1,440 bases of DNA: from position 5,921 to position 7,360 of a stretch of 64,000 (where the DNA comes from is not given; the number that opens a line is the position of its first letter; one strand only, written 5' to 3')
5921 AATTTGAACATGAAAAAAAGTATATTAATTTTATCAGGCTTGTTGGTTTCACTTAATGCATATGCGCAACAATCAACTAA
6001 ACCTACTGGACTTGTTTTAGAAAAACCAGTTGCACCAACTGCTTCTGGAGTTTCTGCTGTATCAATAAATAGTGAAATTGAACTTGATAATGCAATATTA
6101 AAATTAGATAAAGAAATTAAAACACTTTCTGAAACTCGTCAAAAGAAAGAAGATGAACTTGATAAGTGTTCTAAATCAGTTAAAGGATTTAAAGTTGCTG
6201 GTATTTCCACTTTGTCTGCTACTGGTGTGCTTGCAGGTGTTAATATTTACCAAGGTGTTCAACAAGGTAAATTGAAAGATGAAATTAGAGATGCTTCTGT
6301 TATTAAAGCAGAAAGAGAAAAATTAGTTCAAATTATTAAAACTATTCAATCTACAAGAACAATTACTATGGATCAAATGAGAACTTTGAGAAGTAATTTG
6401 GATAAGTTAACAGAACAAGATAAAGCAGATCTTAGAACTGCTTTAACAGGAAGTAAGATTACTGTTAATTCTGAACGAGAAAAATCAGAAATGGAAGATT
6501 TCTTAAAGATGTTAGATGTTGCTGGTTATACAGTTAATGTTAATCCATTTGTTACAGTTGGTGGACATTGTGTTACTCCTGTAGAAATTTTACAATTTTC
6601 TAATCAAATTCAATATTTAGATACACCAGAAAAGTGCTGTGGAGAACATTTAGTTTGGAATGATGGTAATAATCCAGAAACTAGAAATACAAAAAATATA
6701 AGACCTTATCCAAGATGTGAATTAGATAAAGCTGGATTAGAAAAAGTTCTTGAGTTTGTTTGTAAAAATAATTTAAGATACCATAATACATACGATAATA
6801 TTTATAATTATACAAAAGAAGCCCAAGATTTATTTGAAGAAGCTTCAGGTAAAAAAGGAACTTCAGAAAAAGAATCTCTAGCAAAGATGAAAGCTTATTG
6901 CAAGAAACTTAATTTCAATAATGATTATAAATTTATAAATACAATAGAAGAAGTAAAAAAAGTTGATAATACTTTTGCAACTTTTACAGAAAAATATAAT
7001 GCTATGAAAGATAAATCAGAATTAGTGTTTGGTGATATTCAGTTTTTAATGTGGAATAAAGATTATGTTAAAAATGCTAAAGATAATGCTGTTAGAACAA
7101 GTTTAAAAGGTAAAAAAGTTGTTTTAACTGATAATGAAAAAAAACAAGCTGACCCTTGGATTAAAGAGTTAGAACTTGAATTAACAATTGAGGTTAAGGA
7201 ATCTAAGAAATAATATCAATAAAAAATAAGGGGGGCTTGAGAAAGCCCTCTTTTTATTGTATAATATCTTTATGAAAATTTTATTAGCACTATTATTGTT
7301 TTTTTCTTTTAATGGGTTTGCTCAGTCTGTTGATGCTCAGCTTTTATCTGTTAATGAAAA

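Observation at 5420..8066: Tandem paralogous family of secreted proteins sharing a K-C...glycine-zipper helix module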

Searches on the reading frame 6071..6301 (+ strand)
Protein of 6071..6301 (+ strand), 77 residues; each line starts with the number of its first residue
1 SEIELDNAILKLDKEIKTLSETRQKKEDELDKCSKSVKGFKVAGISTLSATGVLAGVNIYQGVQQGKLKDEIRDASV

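Call 30: find_related_loci(query=A3, collection=genome_contigs, flank=6000)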
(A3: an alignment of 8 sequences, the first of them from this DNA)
Query A3 (77 aa) in genome_contigs; peptide patterns used: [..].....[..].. (x = any residue, [..] = any of these).
17 stretches matched a pattern; 9 encode a relative of the query (tblastn E <= 1e-3); 9 distinct loci.
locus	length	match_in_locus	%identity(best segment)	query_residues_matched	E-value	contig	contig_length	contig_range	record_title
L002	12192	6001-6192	56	9-72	7e-18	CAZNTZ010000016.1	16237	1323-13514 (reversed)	MAG TPA_asm: uncultured Muribaculaceae bacterium isolate SRP192927_co1_972 genome assembly, contig: NODE_7611_length_162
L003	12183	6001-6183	50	12-72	6e-13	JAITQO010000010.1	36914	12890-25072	MAG: Rickettsiales bacterium isolate Roe453_bin100 k119_1898282, whole genome shotgun sequence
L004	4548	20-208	41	13-75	8e-10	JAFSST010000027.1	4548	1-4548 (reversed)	MAG: Alphaproteobacteria bacterium isolate RGIG3440 Goat_Rumen.Co__c1089582, whole genome shotgun sequence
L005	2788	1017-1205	41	9-71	9e-10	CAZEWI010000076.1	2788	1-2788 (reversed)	MAG TPA_asm: uncultured Bacteroidales bacterium isolate SRP192927_co1_901 genome assembly, contig: NODE_119747_length_27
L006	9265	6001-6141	45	13-59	6e-9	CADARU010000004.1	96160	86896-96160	MAG: uncultured proteobacterium isolate RUG13568 genome assembly, contig: RUG13568_asm_4, whole genome shotgun sequence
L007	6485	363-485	54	13-53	1e-8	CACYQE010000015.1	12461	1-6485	MAG: uncultured proteobacterium isolate RUG12172 genome assembly, contig: RUG12172_asm_15, whole genome shotgun sequence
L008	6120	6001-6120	50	13-52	2e-8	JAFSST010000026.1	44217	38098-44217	MAG: Alphaproteobacteria bacterium isolate RGIG3440 Goat_Rumen.Co__c1086055, whole genome shotgun sequence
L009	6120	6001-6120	50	13-52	3e-8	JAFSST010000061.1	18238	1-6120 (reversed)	MAG: Alphaproteobacteria bacterium isolate RGIG3440 Goat_Rumen.Co__c2709965, whole genome shotgun sequence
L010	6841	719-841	49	13-53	8e-8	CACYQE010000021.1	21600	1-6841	MAG: uncultured proteobacterium isolate RUG12172 genome assembly, contig: RUG12172_asm_21, whole genome shotgun sequence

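Call 37: find_homologous_proteins(query=A2, max_evalue=0.001)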
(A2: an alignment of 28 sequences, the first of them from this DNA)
Query A2 (28 sequences) (77 aa, profile of the alignment): 37 proteins with E <= 0.001 among 386 candidates.
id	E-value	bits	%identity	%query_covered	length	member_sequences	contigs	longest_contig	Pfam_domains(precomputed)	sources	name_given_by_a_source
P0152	1.9e-24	103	52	70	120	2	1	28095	-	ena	-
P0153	1.4e-23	100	54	62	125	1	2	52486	-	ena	-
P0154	1.6e-23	100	57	55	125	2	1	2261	-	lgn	-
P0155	5.1e-23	98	47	74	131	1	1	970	-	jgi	jgi:hypothetical protein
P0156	6.3e-22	95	49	69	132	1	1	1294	-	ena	-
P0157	7.5e-22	94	45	69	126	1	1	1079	-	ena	-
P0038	1.2e-21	94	52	74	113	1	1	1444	-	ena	-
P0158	1.8e-21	93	49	71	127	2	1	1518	-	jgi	jgi:hypothetical protein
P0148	2.1e-21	93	49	61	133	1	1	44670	-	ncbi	-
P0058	3.8e-21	92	40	74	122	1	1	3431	-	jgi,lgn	jgi:hypothetical protein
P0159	4.6e-21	92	50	55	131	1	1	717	-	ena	-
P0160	6.6e-21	91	48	62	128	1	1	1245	-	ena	-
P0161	2.7e-20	89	46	70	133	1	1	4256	-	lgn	-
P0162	2.8e-20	89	44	70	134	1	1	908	-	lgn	-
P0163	4.1e-20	89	53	66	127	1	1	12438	-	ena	-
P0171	1.1e-18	84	40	75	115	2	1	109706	-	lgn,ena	-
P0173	2.5e-18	83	48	55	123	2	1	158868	-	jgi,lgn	jgi:hypothetical protein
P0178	8.6e-18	81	50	55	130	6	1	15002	-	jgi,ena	-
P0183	3.2e-14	70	50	44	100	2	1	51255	-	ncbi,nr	ncbi:MAG: hypothetical protein IKZ34_00865, partial [Alphaproteobacteria bacterium]|nr:hypothetical 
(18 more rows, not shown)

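Call 40: find_encoding_contigs(protein=P0173, flank=8000, max_places=2)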
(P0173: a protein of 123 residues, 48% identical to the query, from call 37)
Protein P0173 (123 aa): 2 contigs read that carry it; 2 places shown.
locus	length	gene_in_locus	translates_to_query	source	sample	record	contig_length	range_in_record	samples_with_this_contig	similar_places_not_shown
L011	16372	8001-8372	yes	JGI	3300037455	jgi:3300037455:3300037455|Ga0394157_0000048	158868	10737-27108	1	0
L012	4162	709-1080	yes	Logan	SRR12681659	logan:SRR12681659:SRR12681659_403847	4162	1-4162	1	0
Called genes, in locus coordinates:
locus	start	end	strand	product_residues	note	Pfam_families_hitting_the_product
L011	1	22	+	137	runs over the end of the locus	PF00252:Ribosomal_L16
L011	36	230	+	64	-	PF00831:Ribosomal_L29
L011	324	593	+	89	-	PF00366:Ribosomal_S17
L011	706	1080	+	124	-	PF00238:Ribosomal_L14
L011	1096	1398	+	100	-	PF00467:KOW (weak), PF17136:ribosomal_L24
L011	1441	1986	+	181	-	PF00281:Ribosomal_L5, PF00673:Ribosomal_L5_C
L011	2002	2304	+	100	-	PF00253:Ribosomal_S14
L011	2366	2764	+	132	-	PF00410:Ribosomal_S8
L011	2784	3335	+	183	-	PF00347:Ribosomal_L6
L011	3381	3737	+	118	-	PF00861:Ribosomal_L18p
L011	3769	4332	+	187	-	PF00333:Ribosomal_S5, PF03719:Ribosomal_S5_C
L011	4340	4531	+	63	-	PF00327:Ribosomal_L30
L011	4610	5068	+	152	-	PF00828:Ribosomal_L27A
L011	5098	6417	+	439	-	PF00344:SecY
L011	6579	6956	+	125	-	PF00416:Ribosomal_S13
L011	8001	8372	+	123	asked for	-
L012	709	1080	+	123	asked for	-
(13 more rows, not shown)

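Call 41: find_encoding_contigs(protein=P0171, flank=8000, max_places=2)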
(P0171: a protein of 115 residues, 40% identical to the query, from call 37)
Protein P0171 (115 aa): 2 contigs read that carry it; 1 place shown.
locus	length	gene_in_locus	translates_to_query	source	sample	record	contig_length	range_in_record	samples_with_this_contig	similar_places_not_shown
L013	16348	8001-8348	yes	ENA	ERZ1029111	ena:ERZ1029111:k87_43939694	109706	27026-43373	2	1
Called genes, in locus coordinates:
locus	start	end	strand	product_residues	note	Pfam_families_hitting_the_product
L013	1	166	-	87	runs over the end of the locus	-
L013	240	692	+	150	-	PF01047:MarR (weak), PF12802:MarR_2 (weak), PF13463:HTH_27 (weak)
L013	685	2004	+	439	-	PF02321:OEP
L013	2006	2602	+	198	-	PF25989:YknX_C (weak)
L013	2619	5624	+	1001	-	PF00873:ACR_tran, PF03176:MMPL (faint)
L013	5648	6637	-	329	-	PF00303:Thymidylat_synt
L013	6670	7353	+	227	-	PF12710:HAD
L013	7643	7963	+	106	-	-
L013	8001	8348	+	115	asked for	-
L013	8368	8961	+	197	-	-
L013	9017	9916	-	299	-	PF02646:RmuC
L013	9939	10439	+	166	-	PF01327:Pep_deformylase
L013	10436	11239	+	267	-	PF00551:Formyl_trans_N, PF02911:Formyl_trans_C (faint)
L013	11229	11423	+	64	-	-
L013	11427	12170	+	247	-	PF01416:PseudoU_synth_1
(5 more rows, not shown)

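Call 42: find_encoding_contigs(protein=P0153, flank=8000, max_places=2)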
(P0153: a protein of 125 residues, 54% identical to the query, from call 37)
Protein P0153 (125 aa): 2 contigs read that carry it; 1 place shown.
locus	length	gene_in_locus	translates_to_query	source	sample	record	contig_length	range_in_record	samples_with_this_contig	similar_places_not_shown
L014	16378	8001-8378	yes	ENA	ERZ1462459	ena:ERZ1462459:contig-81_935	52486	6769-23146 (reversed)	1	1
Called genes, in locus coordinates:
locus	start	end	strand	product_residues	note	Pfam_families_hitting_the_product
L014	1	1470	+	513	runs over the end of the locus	PF08529:NusA_N, PF00575:S1, PF13184:KH_NusA_1st, PF26594:KH_NusA_2nd, PF14520:HHH_5 (faint)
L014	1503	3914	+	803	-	PF04760:IF2_N, PF00009:GTP_EFTU, PF00071:Ras, PF01926:MMR_HSR1, PF02421:FeoB_N (weak), PF08477:Roc (weak), PF22042:EF-G_D2, PF11987:IF-2, +1 more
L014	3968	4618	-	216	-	PF03938:OmpH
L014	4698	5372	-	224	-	PF00691:OmpA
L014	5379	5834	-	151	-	-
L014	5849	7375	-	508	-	PF13177:DNA_pol3_delta2, PF13604:AAA_30 (weak), PF00004:AAA, PF07728:AAA_5 (faint), PF13401:AAA_22 (weak), PF22608:DNAX_ATPase_lid, PF12169:DNA_pol3_gamma3, PF12362:DUF3646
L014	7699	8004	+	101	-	-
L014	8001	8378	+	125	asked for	-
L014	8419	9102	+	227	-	-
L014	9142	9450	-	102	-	-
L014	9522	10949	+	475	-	-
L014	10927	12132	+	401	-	-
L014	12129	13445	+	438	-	-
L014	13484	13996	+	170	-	PF13717:Zn_ribbon_4 (weak)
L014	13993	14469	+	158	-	-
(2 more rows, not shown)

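Call 49: search_protein_families(library=phrogs, proteins=[P0153, P0173], max_evalue=0.01)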
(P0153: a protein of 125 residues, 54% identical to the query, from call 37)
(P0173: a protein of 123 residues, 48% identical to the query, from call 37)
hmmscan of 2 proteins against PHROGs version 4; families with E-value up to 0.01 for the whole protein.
P0153 (125 aa): 0 families

P0173 (123 aa): 0 families

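Call 50: search_solved_structures(query=A2, max_evalue=1)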
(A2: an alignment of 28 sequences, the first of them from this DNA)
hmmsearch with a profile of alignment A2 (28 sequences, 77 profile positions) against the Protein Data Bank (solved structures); distinct sequences matched with E-value up to 1: 8.
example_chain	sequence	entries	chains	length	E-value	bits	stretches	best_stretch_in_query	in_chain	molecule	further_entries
3htk_B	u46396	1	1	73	0.39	13.5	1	2-36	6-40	Structural maintenance of chromosomes protein 5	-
9tlv_A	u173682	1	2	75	0.52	13.1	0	3-26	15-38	Sc-apCC-2-MCL-1-3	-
6e2j_B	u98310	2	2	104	0.68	12.7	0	2-31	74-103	Keratin, type I cytoskeletal 10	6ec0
2x6p_A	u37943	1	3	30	0.85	12.4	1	15-37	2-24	COIL SER L19C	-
5lqx_K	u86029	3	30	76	0.9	12.3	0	43-66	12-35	ATP synthase subunit c | ATP synthase c subunit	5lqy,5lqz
8fkj_R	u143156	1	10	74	0.91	12.3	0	43-66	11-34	ATP synthase subunit 9, mitochondrial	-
8f29_S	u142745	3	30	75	0.93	12.3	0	43-66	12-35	ATP synthase subunit 9, mitochondrial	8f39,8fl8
2wpd_J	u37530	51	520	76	0.95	12.3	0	43-66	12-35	ATP SYNTHASE SUBUNIT 9, MITOCHONDRIAL | ATP synthase subunit C, mitochondrial | ATP synthase subunit 9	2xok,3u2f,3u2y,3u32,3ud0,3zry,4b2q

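Call 72: find_related_loci(query=A3, collection=metagenome_contigs, flank=5000)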
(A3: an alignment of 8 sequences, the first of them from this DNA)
Query A3 (77 aa) in metagenome_contigs; peptide patterns used: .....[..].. (x = any residue, [..] = any of these).
123 stretches matched a pattern; 3 encode a relative of the query (tblastn E <= 1e-3); 3 distinct loci.
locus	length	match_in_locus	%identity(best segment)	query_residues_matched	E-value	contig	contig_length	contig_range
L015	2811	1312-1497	47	12-73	4e-14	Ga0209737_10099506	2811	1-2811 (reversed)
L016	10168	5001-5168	53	17-73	6e-12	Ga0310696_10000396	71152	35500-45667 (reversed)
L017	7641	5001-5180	42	13-72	9e-11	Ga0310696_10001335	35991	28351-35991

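Call 74: find_encoding_contigs(protein=P0183, flank=6000, max_places=1)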
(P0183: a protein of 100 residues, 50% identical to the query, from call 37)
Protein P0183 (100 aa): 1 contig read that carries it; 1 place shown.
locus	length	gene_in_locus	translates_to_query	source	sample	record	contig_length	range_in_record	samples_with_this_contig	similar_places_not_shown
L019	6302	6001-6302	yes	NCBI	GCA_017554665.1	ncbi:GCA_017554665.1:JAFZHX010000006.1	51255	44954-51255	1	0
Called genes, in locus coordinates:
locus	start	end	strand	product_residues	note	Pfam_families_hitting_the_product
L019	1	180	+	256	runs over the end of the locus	PF03372:Exo_endo_phos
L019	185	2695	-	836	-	PF12705:PDDEXK_1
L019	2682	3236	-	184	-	PF03193:RsgA_GTPase (weak), PF00350:Dynamin_N (faint), PF01926:MMR_HSR1, PF02421:FeoB_N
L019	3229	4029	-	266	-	PF00590:TP_methylase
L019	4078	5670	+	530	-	PF04348:LppC, PF13458:Peripla_BP_6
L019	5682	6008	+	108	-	-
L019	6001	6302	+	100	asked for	?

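Call 75: find_encoding_contigs(protein=P0178, flank=6000, max_places=1)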
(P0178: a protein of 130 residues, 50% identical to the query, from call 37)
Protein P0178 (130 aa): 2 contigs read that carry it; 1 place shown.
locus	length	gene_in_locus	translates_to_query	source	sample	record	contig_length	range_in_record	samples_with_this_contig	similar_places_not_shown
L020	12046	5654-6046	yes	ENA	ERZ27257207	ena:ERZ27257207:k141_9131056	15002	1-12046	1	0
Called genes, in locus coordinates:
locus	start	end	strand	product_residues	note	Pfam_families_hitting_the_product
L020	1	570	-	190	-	?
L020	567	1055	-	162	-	PF06835:LptC (weak)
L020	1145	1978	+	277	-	-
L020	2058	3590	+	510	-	PF00691:OmpA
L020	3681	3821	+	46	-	-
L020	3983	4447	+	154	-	-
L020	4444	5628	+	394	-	-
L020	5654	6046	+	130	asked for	-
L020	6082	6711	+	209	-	-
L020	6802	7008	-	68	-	PF14373:Imm_superinfect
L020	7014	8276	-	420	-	PF03952:Enolase_N, PF00113:Enolase_C, PF13378:MR_MLE_C (weak)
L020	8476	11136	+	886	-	-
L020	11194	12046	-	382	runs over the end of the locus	PF02684:LpxB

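Call 87: find_related_loci(query=A3, collection=viral_contigs, flank=4000)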
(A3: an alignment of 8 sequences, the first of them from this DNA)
Query A3 (77 aa) in viral_contigs; peptide patterns used: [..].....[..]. (x = any residue, [..] = any of these).
11 stretches matched a pattern, but none encodes a relative of the query by tblastn (E <= 1e-3).

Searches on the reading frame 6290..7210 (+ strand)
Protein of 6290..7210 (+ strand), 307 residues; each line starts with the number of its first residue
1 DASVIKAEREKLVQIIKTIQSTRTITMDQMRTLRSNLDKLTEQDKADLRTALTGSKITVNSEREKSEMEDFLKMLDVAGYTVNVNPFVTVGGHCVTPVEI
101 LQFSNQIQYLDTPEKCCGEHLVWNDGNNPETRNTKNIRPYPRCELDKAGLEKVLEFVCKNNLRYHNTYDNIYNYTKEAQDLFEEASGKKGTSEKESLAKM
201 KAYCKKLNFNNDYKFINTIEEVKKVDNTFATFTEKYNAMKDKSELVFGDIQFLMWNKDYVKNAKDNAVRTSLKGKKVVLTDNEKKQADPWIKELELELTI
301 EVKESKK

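Call 90: search_solved_structures(query=window:6290-7210:+, max_evalue=1)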
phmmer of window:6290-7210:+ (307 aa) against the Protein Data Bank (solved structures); distinct sequences matched with E-value up to 1: 1.
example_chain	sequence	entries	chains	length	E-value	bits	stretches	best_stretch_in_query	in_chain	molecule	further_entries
6yxw_B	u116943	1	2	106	0.43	13.3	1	152-230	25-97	Affimer K3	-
